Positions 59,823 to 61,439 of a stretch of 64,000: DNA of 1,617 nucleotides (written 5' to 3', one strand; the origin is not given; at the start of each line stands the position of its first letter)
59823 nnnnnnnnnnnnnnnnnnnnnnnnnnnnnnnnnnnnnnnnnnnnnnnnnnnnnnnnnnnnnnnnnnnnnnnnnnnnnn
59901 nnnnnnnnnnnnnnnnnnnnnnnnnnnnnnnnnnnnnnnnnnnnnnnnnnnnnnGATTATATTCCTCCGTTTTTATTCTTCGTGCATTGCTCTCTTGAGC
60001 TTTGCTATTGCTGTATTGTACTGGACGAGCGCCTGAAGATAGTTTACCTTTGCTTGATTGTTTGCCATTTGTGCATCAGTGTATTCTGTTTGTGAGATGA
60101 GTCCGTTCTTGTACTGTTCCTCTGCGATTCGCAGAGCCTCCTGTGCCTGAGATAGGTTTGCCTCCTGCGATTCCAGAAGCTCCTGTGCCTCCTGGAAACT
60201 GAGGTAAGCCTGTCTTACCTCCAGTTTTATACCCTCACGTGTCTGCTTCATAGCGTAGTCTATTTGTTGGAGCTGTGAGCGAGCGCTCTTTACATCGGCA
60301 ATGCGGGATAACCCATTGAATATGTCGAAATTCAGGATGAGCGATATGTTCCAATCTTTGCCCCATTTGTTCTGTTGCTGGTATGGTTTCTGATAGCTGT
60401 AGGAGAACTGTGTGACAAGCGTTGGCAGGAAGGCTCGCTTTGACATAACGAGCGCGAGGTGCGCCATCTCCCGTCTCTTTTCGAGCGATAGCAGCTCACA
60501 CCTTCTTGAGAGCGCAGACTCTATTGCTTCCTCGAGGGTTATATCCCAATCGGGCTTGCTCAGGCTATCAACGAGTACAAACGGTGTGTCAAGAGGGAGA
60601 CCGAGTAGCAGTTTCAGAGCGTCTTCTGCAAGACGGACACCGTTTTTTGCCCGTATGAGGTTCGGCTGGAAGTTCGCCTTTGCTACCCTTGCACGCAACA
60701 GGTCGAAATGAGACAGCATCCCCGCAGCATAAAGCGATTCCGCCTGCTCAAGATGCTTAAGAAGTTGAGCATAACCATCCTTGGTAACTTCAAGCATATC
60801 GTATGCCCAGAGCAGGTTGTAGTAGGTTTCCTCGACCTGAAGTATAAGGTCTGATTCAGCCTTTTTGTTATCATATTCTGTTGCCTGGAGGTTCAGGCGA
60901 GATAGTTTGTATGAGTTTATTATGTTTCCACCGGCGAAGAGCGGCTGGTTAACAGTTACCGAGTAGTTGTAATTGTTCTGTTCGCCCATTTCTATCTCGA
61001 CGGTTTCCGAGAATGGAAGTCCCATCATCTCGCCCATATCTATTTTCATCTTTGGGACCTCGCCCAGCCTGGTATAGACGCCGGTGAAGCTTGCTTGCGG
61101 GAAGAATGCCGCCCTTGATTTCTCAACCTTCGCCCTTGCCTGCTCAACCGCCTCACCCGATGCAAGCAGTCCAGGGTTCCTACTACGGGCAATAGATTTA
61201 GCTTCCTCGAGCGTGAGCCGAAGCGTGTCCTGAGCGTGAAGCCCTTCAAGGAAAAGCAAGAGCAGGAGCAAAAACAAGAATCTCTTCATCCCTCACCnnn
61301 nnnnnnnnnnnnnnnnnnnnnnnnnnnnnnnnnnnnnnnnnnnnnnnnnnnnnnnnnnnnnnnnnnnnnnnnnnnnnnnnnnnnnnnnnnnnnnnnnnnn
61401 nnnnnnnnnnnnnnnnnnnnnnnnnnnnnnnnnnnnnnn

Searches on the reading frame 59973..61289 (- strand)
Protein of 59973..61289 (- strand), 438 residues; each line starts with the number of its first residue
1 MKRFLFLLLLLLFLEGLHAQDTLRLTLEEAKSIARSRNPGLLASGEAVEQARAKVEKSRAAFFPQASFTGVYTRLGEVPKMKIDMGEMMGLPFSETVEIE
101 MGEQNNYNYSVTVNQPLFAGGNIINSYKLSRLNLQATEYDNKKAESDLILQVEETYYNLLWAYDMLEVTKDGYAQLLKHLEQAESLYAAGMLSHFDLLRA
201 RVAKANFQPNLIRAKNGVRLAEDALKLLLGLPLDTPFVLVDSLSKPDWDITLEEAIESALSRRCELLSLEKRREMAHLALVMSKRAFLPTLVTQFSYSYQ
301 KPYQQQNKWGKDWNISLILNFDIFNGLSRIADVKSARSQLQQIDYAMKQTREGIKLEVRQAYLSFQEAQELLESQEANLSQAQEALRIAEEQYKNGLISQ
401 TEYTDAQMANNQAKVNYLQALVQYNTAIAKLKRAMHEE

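Call 63: search_protein_families(library=pfam, proteins=[window:59973-61289:-], max_evalue=0.00001)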
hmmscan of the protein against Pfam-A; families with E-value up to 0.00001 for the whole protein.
window:59973-61289:- (438 aa): 1 family
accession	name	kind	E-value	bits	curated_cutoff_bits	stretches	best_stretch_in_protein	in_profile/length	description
PF02321.23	OEP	-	1.6e-63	214.3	22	2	252-435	1-186/187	Outer membrane efflux protein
